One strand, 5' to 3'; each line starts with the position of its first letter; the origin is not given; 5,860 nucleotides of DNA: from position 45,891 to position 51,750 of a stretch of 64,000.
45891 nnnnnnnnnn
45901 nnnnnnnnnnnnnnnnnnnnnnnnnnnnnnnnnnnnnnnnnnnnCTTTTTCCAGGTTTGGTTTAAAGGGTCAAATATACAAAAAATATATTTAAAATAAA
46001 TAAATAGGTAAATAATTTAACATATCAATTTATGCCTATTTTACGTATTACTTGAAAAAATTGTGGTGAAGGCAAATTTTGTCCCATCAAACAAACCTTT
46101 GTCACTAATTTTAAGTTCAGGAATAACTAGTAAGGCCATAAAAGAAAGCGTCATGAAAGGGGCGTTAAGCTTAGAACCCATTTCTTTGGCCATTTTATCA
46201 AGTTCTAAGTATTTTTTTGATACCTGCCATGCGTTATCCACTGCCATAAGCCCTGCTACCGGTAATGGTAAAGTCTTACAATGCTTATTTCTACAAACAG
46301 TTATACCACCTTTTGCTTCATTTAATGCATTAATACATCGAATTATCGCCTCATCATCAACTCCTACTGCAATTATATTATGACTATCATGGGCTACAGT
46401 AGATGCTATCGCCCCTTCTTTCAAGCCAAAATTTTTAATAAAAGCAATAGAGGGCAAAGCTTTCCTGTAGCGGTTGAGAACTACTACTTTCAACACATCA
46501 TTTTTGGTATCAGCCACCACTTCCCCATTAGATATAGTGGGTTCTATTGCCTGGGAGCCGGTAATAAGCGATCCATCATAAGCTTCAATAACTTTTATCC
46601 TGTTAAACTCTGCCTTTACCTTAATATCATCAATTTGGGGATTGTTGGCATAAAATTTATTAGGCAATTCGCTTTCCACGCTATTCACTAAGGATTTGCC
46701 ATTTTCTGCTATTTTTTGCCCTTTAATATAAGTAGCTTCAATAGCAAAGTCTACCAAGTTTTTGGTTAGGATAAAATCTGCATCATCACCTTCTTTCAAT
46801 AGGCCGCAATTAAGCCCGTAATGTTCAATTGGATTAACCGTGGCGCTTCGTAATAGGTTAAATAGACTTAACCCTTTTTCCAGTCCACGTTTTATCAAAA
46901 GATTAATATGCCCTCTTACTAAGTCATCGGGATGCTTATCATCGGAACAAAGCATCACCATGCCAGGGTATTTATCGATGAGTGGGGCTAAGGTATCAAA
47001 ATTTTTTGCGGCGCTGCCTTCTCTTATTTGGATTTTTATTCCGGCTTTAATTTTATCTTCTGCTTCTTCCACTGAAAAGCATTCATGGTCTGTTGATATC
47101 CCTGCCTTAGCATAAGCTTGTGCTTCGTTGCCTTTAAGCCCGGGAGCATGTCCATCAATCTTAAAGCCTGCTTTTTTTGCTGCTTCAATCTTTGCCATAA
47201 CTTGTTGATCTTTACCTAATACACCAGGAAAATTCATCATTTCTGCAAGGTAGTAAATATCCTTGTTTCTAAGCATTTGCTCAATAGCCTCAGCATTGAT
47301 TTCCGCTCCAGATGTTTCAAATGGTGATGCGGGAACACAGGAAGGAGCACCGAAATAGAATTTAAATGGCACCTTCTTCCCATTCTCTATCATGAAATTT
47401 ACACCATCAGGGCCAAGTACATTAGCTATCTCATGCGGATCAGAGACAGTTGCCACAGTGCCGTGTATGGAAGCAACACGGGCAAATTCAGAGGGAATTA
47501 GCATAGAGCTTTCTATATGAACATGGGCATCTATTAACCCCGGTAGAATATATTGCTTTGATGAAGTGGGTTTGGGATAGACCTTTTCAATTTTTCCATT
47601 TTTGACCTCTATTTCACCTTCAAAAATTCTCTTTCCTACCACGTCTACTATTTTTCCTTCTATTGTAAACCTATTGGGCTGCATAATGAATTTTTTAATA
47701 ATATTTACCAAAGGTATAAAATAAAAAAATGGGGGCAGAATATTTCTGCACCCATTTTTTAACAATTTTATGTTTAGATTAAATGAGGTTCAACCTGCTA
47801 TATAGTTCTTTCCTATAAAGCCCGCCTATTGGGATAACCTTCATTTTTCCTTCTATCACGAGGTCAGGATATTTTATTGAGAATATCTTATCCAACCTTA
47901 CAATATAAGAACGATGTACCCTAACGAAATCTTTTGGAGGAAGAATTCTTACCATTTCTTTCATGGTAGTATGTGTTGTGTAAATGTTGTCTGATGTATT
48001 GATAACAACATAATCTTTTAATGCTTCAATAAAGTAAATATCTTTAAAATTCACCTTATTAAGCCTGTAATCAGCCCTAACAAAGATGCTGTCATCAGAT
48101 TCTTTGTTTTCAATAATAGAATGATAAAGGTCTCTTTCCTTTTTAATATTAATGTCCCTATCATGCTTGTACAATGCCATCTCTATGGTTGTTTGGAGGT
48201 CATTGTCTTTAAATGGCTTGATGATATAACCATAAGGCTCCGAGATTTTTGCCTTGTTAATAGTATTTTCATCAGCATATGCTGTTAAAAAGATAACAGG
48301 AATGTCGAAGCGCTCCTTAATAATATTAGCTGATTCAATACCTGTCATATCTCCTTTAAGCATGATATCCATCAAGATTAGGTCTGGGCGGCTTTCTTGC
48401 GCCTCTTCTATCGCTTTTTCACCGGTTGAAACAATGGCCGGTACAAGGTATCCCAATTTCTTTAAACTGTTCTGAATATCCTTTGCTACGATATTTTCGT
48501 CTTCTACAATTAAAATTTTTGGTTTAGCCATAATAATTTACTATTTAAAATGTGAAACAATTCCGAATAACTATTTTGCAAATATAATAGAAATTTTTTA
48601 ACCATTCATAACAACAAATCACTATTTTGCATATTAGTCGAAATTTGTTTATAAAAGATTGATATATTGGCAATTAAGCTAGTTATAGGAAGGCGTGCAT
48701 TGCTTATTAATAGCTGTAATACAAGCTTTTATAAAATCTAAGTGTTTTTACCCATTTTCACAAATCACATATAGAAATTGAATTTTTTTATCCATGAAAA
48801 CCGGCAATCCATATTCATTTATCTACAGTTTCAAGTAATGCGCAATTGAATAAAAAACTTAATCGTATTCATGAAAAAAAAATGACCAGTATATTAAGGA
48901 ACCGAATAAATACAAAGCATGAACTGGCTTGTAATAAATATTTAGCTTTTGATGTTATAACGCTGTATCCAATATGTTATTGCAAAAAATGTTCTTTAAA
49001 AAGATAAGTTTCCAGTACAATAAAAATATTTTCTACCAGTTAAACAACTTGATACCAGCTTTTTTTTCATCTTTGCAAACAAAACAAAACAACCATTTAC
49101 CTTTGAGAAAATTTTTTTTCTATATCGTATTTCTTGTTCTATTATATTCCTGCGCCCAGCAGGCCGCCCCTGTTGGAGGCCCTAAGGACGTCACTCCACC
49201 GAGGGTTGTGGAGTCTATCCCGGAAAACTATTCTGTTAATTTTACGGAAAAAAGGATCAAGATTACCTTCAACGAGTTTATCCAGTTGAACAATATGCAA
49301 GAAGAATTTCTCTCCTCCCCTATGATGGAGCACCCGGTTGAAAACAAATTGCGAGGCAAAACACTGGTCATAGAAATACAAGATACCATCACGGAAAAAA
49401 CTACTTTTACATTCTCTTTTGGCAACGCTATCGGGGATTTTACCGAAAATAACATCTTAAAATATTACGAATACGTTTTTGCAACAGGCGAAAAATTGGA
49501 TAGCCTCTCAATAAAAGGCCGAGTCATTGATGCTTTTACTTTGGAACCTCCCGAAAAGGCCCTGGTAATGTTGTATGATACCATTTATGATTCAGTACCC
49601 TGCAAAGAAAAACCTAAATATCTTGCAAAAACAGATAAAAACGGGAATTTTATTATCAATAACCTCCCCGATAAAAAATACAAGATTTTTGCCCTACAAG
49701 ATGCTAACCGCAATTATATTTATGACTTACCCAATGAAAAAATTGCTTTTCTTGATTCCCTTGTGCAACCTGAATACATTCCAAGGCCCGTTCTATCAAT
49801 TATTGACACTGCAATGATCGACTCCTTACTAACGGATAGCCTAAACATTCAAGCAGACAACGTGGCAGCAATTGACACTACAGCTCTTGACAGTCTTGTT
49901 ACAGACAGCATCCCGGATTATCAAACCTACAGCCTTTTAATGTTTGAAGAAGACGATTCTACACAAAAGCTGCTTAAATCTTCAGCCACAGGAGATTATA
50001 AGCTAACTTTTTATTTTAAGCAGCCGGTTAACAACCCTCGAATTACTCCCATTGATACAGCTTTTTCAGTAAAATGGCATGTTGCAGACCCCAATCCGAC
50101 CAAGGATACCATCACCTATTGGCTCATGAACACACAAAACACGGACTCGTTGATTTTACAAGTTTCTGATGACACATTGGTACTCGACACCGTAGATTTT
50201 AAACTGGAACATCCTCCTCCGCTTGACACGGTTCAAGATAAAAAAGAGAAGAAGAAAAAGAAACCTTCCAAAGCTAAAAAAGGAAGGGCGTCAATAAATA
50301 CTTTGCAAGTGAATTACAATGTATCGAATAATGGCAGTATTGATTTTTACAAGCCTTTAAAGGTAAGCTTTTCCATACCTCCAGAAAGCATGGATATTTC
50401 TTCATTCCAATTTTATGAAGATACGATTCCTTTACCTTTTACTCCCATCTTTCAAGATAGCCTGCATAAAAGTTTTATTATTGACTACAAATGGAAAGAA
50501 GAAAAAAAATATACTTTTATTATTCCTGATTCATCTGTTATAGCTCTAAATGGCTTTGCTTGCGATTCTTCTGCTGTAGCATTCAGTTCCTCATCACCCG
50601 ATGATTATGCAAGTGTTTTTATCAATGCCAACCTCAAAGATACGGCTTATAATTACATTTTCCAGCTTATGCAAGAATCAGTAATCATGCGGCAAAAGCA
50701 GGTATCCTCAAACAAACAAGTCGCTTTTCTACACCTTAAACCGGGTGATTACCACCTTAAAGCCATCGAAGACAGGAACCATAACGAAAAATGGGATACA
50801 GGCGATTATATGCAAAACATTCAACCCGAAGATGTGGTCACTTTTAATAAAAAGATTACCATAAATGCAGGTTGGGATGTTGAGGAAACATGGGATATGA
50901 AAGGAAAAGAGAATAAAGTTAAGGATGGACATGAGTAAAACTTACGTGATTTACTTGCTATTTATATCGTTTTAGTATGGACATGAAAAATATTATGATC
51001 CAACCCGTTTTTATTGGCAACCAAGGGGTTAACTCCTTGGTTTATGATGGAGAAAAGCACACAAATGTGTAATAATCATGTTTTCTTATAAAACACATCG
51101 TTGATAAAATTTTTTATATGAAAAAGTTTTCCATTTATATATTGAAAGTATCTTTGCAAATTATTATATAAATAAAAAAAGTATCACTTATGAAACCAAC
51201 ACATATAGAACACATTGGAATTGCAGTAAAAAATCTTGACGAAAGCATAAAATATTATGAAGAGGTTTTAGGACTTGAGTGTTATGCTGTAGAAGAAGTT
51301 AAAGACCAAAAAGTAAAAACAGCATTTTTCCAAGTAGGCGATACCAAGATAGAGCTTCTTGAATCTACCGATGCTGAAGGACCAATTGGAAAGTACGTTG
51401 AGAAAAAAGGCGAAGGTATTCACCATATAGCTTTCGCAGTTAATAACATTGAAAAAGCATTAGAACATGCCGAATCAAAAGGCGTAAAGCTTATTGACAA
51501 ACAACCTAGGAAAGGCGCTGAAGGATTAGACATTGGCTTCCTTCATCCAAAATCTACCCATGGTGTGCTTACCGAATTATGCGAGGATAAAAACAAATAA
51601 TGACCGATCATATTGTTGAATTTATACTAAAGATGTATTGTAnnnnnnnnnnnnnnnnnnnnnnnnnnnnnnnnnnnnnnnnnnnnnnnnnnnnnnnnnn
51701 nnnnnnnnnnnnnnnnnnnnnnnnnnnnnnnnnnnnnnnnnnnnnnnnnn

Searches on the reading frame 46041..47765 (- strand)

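Call 52: search_protein_families(library=pfam, proteins=[window:46041-47765:-], max_evalue=1e-8)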
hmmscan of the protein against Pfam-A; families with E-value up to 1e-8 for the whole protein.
window:46041-47765:- (574 aa): 2 families
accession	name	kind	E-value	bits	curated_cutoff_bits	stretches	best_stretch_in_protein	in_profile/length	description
PF13382.11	Adenine_deam_C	-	8.1e-60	201.5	27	1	400-564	2-168/169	Adenine deaminase C-terminal domain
PF01979.26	Amidohydro_1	-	4.5e-38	131.8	25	1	72-350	1-343/345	Amidohydrolase family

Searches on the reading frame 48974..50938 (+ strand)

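Call 52: search_protein_families(library=pfam, proteins=[window:48974-50938:+], max_evalue=1e-8)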
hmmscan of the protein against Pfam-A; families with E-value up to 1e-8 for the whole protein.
window:48974-50938:+ (654 aa): 1 family
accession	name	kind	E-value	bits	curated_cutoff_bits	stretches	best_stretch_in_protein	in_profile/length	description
PF13205.12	Big_5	-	1.6e-17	64.6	23.6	1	72-171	1-105/105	Bacterial Ig-like domain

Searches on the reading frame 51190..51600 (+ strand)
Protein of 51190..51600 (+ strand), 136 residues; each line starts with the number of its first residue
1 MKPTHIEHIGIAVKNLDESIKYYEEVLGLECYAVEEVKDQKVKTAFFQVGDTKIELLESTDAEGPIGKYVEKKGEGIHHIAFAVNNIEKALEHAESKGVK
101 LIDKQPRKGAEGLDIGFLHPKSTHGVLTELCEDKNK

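Call 52: search_protein_families(library=pfam, proteins=[window:51190-51600:+], max_evalue=1e-8)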
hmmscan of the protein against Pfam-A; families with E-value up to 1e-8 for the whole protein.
window:51190-51600:+ (136 aa): 3 families
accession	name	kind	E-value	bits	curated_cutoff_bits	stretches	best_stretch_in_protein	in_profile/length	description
PF13669.12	Glyoxalase_4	-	1.4e-25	90.1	27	1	8-117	2-109/109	Glyoxalase/Bleomycin resistance protein/Dioxygenase superfamily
PF00903.31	Glyoxalase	-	5.5e-21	75.6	20.6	1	6-114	2-108/121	Glyoxalase/Bleomycin resistance protein/Dioxygenase superfamily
PF13468.12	Glyoxalase_3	-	1.5e-09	38.6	25.1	1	7-115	2-113/176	Glyoxalase-like domain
